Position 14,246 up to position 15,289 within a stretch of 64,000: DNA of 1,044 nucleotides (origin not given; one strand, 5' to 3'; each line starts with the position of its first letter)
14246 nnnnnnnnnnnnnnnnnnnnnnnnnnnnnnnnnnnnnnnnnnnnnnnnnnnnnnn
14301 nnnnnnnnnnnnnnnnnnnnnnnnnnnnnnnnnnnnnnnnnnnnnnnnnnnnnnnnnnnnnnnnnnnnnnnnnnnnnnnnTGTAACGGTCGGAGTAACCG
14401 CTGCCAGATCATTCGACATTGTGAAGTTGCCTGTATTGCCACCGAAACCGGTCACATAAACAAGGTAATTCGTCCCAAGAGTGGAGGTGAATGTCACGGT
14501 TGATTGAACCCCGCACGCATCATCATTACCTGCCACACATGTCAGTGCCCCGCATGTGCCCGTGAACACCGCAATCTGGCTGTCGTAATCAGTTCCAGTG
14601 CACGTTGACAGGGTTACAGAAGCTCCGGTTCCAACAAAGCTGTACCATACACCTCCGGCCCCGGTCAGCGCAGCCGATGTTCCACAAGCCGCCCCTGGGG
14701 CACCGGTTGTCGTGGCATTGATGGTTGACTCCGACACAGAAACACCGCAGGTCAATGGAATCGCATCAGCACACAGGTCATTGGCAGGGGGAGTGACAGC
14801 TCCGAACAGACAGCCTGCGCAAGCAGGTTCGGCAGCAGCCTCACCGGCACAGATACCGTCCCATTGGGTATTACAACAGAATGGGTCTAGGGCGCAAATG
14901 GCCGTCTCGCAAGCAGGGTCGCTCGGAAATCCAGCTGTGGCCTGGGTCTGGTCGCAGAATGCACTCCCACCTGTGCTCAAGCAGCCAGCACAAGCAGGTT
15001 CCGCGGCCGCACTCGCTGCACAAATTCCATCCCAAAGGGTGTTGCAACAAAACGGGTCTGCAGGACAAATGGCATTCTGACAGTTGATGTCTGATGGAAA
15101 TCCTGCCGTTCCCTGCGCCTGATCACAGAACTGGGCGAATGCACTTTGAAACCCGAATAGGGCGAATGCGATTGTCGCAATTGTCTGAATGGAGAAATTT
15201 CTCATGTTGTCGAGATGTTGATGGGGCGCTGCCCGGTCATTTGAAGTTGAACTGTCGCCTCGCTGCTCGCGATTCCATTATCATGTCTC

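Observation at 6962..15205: Giant adhesin built from near-identical DNA repeats, with a novel N-terminal tandem 8-Cys module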

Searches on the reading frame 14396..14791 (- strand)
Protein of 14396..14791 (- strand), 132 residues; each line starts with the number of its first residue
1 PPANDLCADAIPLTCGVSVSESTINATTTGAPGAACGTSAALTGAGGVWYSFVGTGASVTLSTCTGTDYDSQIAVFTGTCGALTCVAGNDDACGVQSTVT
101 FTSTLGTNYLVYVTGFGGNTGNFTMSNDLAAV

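Call 11: search_protein_families(library=ncbifam, proteins=[window:14396-14791:-], max_evalue=10)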
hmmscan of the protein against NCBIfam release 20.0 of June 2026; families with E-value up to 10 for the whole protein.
seq(132 aa): 1 family
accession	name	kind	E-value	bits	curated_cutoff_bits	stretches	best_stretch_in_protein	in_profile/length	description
NF007513.0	PRK10117.1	equivalog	0.4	9.5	759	1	22-55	12-45/474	alpha,alpha-trehalose-phosphate synthase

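Call 12: search_protein_families(library=pfam, proteins=[window:14396-14791:-], max_evalue=10)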
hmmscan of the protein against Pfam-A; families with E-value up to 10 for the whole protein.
seq(132 aa): 0 families

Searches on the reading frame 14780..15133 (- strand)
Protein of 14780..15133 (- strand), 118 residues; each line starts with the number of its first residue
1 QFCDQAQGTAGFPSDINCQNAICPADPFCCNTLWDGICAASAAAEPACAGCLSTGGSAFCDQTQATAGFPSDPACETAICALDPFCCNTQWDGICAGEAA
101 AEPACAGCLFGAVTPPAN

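Call 6: search_protein_families(library=pfam, proteins=[window:14780-15133:-], max_evalue=10)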
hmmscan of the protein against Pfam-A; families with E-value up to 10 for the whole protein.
seq(118 aa): 0 families

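Call 11: search_protein_families(library=ncbifam, proteins=[window:14780-15133:-], max_evalue=10)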
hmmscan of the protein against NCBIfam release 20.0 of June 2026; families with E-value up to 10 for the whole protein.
seq(118 aa): 1 family
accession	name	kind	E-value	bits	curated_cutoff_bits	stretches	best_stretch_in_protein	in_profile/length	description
NF008866.0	PRK11899.1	equivalog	5.6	6.1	359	1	7-40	11-44/283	prephenate dehydratase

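Call 13: search_solved_structures(query=window:14780-15133:-, max_evalue=10, show_alignments=3)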
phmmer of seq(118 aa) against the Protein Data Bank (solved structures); distinct sequences matched with E-value up to 10: 0.

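Call 15: find_homologous_proteins(query=window:14792-15133:-, max_evalue=0.01)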
Query seq(114 aa) (114 aa): 5 proteins with E <= 0.01 among 29 candidates.
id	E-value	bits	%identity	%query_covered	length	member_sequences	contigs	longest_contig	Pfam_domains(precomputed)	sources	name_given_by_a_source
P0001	3.0e-16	78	46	87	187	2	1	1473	PF26780.1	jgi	-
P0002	1.7e-7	50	58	50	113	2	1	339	-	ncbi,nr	ncbi:hypothetical protein OEB96_00195, partial [Paraliomyxa miuraensis]|nr:hypothetical protein [Par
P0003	1.6e-4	40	62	31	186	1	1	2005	PF05402.19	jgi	jgi:hypothetical protein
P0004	9.3e-4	38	72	22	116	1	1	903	-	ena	-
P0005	7.6e-3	35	76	22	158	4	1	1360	-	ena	-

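Call 17: search_protein_families(library=pfam, proteins=[P0001, P0002, P0003, P0005], max_evalue=1)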
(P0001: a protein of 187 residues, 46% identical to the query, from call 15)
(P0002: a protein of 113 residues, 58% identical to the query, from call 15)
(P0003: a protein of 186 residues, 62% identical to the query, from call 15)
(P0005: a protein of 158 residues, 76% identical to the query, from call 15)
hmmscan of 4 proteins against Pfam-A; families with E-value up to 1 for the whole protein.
P0001 (187 aa): 1 family
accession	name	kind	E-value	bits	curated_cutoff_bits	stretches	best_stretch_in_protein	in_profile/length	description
PF18203.6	IPTL-CTERM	-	0.00017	21.8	20.8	1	156-185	1-28/28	IPTL-CTERM motif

P0002 (113 aa): 0 families

P0003 (186 aa): 4 families
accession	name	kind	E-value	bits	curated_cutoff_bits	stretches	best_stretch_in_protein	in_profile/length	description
PF05402.18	PqqD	-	8.1e-08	32.9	23.4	1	15-78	1-66/67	Coenzyme PQQ synthesis protein D (PqqD)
PF21782.3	PKMT_2nd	-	0.0064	17.3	27.8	1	23-55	24-56/98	PKMT, C-terminal winged helix domain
PF12472.13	DUF3693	-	0.034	14.2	21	1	93-125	21-52/60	Phage related protein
PF08461.16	HTH_12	-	0.24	11.8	21.4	1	46-78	16-47/66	Ribonuclease R winged-helix domain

P0005 (158 aa): 0 families

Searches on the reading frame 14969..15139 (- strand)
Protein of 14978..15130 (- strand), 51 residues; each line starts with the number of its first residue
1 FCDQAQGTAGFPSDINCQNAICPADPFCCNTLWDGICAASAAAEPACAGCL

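Call 6: search_protein_families(library=pfam, proteins=[window:14978-15130:-], max_evalue=10)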
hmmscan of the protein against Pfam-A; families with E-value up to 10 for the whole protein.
seq(51 aa): 1 family
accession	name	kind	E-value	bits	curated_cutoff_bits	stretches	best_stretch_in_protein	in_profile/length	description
PF25016.1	EGF_Pikachurin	-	0.1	12.9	27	1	17-30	2-15/30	Pikachurin, EGF-like domain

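Call 25: search_protein_representatives(alignment_id=A1)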
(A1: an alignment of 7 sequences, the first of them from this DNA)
Query: 7 sequences, 50 profile positions. Proteins with E-value up to 0.001 (for the whole library): 3919; up to 1e-10: 1721; up to 1e-30: 415. The best 150 are listed.
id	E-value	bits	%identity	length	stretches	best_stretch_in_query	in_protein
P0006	1.3e-262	864.2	-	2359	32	2-48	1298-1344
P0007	8.3e-257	845.6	-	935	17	1-48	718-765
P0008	3.7e-222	734.7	-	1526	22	1-48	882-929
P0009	4.6e-216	715.2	-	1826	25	2-47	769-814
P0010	2.9e-163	546.1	-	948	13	1-48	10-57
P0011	8.2e-156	522.3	-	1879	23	2-42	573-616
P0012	1.7e-135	457.2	-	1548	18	2-48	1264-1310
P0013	1.6e-130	441.3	-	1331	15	1-45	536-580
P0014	5.9e-129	436.3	-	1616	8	2-49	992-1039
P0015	7.7e-129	435.9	-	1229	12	1-48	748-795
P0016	3.3e-128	433.9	-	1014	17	3-45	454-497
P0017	3.4e-128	433.9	-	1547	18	1-48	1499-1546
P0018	7.9e-128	432.7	-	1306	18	9-47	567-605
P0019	1.6e-125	425.3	-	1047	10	2-48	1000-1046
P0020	3.8e-123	417.7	-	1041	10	1-46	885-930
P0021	8.8e-123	416.5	-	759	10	1-49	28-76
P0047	9.0e-90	310.8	-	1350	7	1-46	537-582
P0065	1.6e-76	268.4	-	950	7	2-49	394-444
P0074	9.4e-73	256.3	-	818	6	2-49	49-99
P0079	1.9e-70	248.9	-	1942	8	1-49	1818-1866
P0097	1.4e-63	227.0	-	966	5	2-49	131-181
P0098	2.5e-63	226.2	-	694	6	2-49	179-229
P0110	2.8e-60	216.4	-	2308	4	2-49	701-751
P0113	4.5e-60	215.8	-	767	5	2-49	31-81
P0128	7.3e-57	205.5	-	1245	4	2-49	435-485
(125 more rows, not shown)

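Call 30: search_protein_families(library=pfam, proteins=[P0010, P0021, P0014, P0110, P0079, P0047], max_evalue=0.001)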
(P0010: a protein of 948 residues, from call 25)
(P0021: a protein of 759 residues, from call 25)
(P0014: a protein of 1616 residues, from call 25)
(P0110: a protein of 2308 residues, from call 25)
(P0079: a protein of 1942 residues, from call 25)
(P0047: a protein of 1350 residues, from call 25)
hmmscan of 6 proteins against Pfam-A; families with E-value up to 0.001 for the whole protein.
P0010 (948 aa): 0 families

P0021 (759 aa): 0 families

P0014 (1616 aa): 1 family
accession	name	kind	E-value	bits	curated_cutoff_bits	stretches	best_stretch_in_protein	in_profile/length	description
PF06119.19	NIDO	-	2.6e-07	31.3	25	1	1194-1296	3-131/186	Nidogen-like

P0110 (2308 aa): 6 families
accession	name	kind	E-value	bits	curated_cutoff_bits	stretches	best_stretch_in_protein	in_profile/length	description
PF19081.6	Ig_7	-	8e-41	138.7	27.3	0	1698-1770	1-84/84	Ig-like domain CHU_C associated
PF18316.7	S-l_SbsC_C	-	1.6e-15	57.8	26.6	0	1217-1261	38-84/86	S-layer protein SbsC C-terminal domain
PF00801.26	PKD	-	2.7e-12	46.9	23.5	1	2143-2212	7-78/80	PKD domain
PF18911.6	PKD_4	-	3.9e-12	46.5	27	1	2150-2207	17-76/85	PKD domain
PF18962.6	Por_Secre_tail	-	2e-10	41.2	27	1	2230-2301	1-70/75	Secretion system C-terminal sorting domain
PF18947.5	HAMP_2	-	1.1e-06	29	24.3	0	1656-1684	35-63/67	HAMP domain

P0079 (1942 aa): 3 families
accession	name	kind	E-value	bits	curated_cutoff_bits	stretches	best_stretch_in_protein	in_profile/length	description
PF00932.25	LTD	-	7.6e-20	71.8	34.3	2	350-476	4-108/109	Lamin Tail Domain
PF02412.23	TSP_3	-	2.7e-13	49.8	25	3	1061-1090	2-31/36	Thrombospondin type 3 repeat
PF00526.23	Dicty_CTDC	-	8e-06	26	27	1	822-843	2-24/24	Dictyostelium (slime mold) repeat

P0047 (1350 aa): 0 families

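Call 38: find_homologous_proteins(query=A2, max_evalue=0.00001)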
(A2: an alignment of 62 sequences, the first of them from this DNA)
Query A2 (62 sequences) (57 aa, profile of the alignment): 8 proteins with E <= 0.00001 among 34 candidates.
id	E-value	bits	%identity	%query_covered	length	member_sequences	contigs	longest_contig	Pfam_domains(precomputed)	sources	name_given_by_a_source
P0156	5.0e-23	99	53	53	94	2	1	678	PF26780.1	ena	-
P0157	2.0e-21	94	50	70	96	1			PF26780.1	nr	nr:hypothetical protein [Deltaproteobacteria bacterium]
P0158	6.0e-16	76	46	46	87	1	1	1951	PF26780.1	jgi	jgi:hypothetical protein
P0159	2.3e-12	65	39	54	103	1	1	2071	-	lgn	-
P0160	6.8e-12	63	68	39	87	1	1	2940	PF26780.1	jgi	-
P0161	9.1e-12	63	54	72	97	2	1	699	PF26780.1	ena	-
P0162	5.6e-11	60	44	79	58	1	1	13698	-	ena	-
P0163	3.6e-7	48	59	30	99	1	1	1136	-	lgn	-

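Call 48: search_solved_structures(query=A2, max_evalue=10, show_alignments=2)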
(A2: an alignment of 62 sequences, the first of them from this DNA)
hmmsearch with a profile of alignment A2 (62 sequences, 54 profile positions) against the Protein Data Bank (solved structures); distinct sequences matched with E-value up to 10: 2.
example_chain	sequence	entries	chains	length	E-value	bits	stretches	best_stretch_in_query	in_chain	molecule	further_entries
3s5n_A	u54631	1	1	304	1.4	12.6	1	21-37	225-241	4-hydroxy-2-oxoglutarate aldolase, mitochondrial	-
3s5o_A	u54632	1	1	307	1.4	12.6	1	21-37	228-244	4-hydroxy-2-oxoglutarate aldolase, mitochondrial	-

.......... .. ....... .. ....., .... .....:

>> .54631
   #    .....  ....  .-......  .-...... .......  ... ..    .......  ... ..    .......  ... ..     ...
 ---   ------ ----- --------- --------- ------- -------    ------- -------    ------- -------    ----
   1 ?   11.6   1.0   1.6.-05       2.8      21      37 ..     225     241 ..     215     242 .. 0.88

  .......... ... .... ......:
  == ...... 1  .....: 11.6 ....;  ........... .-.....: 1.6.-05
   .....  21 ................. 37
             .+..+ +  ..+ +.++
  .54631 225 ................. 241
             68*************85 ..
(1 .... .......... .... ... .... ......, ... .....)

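Call 50: predict_structure(alignment_id=A2)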
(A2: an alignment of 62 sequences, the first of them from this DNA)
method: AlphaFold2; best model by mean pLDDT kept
length: 57 residues; sequences in the alignment: 62
mean_pLDDT: 94.3   pTM: 0.77
mean pLDDT of the five models: 94.3, 93.1, 92.6, 91.9, 90.7
residues with pLDDT >= 90: 51; 70-90: 4; 50-70: 2; < 50: 0
segments of 3 or more residues with pLDDT < 50: none
pLDDT, mean of each block of 10 residues (from residue 1): 90 95 97 97 97 88
secondary structure, 60 per line:
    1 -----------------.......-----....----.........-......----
elements in order: H18-24 H30-33 H38-46 H48-53

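Call 54: find_related_loci(query=A4, collection=genome_contigs, flank=6000)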
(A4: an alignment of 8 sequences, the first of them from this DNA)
Query A4 (53 aa) in genome_contigs; peptide patterns used: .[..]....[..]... (x = any residue, [..] = any of these).
599 stretches matched a pattern (row limit reached: there are more); 434 encode a relative of the query (tblastn E <= 1e-3); the best 80 are kept; 79 distinct loci.
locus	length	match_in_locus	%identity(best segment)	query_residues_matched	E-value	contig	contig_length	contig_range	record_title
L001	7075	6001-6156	67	2-53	3e-19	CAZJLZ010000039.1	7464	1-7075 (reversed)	MAG TPA_asm: uncultured Cryomorphaceae bacterium isolate binchicken_co31_442 genome assembly, contig: k141_3940579, whol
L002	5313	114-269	62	2-53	5e-18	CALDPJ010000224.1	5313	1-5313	MAG TPA_asm: uncultured Flavobacteriales bacterium isolate SRR6425777_bin.15_CONCOCT_v1.1_MAG genome assembly, contig: E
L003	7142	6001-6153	59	3-53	7e-18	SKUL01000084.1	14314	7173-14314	MAG: Flavobacteriales bacterium isolate CSSed162cmB_100 CSSed16-2cmB-12483, whole genome shotgun sequence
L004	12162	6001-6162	57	3-52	5e-14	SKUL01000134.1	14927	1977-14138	MAG: Flavobacteriales bacterium isolate CSSed162cmB_100 CSSed16-2cmB-11397, whole genome shotgun sequence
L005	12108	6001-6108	64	15-50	1e-11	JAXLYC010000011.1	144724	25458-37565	MAG: Nannocystaceae bacterium isolate STL-MYX3 C2.19.fa-11, whole genome shotgun sequence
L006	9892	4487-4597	65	14-50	3e-11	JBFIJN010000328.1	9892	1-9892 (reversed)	MAG: Nannocystaceae bacterium isolate Mix_sand11.2021.09.Z.87 k141_2656553_length_9892_cov_17.7644, whole genome shotgun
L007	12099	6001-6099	70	18-50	1e-10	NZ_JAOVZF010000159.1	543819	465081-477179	Paraliomyxa miuraensis strain SMH-27-4 scf183c25, whole genome shotgun sequence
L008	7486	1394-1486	68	18-48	5e-10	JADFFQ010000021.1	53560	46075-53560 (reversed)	MAG: Planctomycetota bacterium isolate B28T1B8 B28T1B8_NODE808, whole genome shotgun sequence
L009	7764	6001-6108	61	18-53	6e-10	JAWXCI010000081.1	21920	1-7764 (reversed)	MAG: Flavobacteriales bacterium isolate P2IB.159 k99_1868481, whole genome shotgun sequence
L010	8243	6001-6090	63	15-44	7e-10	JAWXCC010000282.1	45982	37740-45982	MAG: Phycisphaerae bacterium isolate MP9P1.153 k99_3229913, whole genome shotgun sequence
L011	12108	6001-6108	58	15-50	9e-10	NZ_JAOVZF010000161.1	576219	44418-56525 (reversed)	Paraliomyxa miuraensis strain SMH-27-4 scf124c31, whole genome shotgun sequence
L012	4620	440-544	63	18-52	8e-10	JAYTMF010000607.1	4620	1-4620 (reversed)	MAG: Flavobacteriales bacterium isolate GFS_3499 GFS_3499_606, whole genome shotgun sequence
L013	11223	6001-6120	59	3-43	1e-9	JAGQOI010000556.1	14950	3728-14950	MAG: Phycisphaerales bacterium isolate HKST-UBA10 k127_4094248, whole genome shotgun sequence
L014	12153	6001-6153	55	5-53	2e-9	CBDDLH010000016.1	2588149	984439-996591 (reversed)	MAG: Saprospiraceae bacterium isolate b9cdf043-2629-4f78-a2b9-f17c96e56062 genome assembly, contig: contig_16, whole gen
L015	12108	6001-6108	64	15-50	2e-9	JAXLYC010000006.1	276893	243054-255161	MAG: Nannocystaceae bacterium isolate STL-MYX3 C2.19.fa-6, whole genome shotgun sequence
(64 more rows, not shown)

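Call 62: fold_search(model_id=the predicted structure, library=pdb)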
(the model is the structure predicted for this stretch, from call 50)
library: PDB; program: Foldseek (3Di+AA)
matches with E <= 10: 0; with E <= 0.001: 0
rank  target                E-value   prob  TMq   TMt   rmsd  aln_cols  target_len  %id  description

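Call 75: find_encoding_contigs(protein=P0110, flank=6000, max_places=2)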
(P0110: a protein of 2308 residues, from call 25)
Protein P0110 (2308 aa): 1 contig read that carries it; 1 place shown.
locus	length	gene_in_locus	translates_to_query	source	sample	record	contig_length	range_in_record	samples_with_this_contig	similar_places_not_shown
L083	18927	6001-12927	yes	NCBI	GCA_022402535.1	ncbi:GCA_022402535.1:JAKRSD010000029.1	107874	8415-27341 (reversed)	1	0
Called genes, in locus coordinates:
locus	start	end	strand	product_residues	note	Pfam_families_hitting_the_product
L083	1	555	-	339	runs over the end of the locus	-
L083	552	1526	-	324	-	PF28475:DUF8413, PF01944:SpoIIM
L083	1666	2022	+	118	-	-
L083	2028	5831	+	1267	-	PF01483:P_proprotein (faint), PF19081:Ig_7 (faint), PF26780:DUF8252 (faint), PF25990:Beta-barrel_YknX (faint), PF00801:PKD, PF18911:PKD_4, PF18962:Por_Secre_tail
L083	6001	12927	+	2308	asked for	PF26780:DUF8252 (faint), PF19081:Ig_7 (faint), PF18316:S-l_SbsC_C (faint), PF18947:HAMP_2 (faint), PF00801:PKD, PF18911:PKD_4, PF18962:Por_Secre_tail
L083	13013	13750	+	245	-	PF06271:RDD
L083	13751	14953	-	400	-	PF16670:PI-PLC-C1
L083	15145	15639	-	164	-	PF00565:SNase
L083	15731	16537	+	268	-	-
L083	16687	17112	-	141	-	PF22105:DUF6943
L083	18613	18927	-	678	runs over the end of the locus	PF02171:Piwi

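Call 76: find_encoding_contigs(protein=P0157, flank=3000, max_places=2)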
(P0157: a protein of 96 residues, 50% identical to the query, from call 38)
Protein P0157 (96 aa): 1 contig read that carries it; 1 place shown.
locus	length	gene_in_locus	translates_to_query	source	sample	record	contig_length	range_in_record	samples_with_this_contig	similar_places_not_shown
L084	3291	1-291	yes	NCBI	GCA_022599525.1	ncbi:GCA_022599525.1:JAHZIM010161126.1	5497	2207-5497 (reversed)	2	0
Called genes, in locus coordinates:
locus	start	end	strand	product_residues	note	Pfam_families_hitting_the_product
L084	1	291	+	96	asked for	PF26780:DUF8252 (faint)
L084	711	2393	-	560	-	PF01839:FG-GAP (faint), PF13517:FG-GAP_3, PF07593:UnbV_ASPIC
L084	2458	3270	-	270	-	PF01875:Memo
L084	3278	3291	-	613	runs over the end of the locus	PF01839:FG-GAP (faint), PF13517:FG-GAP_3, PF07593:UnbV_ASPIC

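Call 89: search_protein_families(library=pfam, proteins=[P0065, P0074, P0097, P0098, P0113, P0128], max_evalue=0.01)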
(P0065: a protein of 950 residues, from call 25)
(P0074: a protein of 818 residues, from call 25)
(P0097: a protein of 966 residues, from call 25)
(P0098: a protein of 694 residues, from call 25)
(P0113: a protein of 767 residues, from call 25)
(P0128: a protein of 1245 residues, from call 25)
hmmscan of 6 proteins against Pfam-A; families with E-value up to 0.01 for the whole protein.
P0065 (950 aa): 1 family
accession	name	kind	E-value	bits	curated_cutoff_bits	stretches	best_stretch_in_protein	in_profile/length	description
PF18962.6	Por_Secre_tail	-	0.00017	22.3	27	1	876-944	1-70/75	Secretion system C-terminal sorting domain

P0074 (818 aa): 1 family
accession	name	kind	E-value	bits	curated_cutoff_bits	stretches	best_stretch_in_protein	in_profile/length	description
PF18962.6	Por_Secre_tail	-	4.2e-05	24.2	27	1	736-816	1-74/75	Secretion system C-terminal sorting domain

P0097 (966 aa): 2 families
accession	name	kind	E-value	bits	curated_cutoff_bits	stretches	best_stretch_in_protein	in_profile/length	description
PF18962.6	Por_Secre_tail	-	2.4e-08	34.6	27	1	892-961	1-71/75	Secretion system C-terminal sorting domain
PF24312.1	Ig-like_POM152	-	1.6e-05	25.6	27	1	675-739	16-83/89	Nucleoporin POM152, Ig-like domain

P0098 (694 aa): 1 family
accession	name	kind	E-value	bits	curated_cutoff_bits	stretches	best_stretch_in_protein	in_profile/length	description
PF18962.6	Por_Secre_tail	-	6.7e-10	39.6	27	1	612-693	1-75/75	Secretion system C-terminal sorting domain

P0113 (767 aa): 4 families
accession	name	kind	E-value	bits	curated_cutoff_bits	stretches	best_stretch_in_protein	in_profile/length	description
PF13573.12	SprB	-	3.9e-18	65.2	28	2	419-452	4-37/37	SprB repeat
PF18962.6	Por_Secre_tail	-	3.8e-09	37.1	27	1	690-764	2-74/75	Secretion system C-terminal sorting domain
PF25016.1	EGF_Pikachurin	-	0.0031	17.7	27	0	162-175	2-15/30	Pikachurin, EGF-like domain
PF16640.11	Big_3_5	-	0.0077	17.2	35.5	1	343-393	18-70/88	Bacterial Ig-like domain (group 3)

P0128 (1245 aa): 2 families
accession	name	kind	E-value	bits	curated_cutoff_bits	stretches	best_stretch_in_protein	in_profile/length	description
PF18962.6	Por_Secre_tail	-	2.3e-09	37.9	27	1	1165-1242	2-74/75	Secretion system C-terminal sorting domain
PF23759.1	GBD_T9SS_assoc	-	1.9e-06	28.6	27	0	336-401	2-64/116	Galactose binding domain-like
